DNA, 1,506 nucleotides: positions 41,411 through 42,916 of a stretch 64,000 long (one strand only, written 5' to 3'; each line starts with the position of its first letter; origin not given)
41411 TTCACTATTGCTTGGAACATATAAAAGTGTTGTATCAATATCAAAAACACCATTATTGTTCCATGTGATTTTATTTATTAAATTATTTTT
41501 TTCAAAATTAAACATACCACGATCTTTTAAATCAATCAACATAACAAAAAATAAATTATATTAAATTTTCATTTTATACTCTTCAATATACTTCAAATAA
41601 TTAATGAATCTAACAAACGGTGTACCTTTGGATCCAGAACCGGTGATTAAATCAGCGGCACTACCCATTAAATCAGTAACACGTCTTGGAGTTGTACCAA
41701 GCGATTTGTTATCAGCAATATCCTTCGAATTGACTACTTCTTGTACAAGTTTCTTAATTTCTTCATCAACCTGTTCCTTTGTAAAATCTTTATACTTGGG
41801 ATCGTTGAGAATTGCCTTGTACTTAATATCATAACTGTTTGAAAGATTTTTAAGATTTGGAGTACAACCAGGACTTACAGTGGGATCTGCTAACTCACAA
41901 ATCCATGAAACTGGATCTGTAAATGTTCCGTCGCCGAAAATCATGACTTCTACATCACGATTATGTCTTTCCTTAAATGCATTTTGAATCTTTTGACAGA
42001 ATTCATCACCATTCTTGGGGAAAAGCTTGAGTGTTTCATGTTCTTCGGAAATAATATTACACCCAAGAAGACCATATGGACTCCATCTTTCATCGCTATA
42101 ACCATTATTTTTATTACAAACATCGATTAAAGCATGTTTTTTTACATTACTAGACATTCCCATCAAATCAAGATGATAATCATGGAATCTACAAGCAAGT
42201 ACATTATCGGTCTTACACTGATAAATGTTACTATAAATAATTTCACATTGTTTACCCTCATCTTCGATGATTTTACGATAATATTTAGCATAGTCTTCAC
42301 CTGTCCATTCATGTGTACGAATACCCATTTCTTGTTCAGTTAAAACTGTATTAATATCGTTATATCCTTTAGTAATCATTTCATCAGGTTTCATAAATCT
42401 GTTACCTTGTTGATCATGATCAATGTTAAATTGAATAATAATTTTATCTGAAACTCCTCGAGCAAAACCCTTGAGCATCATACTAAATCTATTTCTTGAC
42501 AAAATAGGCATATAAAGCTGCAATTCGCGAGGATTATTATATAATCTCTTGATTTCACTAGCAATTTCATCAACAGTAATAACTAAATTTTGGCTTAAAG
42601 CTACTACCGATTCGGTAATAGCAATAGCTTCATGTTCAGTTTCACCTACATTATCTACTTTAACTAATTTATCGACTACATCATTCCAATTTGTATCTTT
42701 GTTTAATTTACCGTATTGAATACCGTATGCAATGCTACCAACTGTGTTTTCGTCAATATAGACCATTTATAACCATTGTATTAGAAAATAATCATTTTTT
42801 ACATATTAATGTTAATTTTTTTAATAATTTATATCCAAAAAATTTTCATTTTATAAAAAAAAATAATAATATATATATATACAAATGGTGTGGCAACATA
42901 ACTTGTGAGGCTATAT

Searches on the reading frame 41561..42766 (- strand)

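Call 61: search_protein_families(library=pfam, proteins=[window:41561-42766:-], max_evalue=0.001)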
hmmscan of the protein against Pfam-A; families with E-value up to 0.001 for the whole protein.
window:41561-42766:- (401 aa): 1 family
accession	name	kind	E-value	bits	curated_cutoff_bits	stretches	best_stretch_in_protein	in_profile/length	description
PF01996.21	F420_ligase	-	3.2e-28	99.2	25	1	19-385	5-214/218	F420-0:Gamma-glutamyl ligase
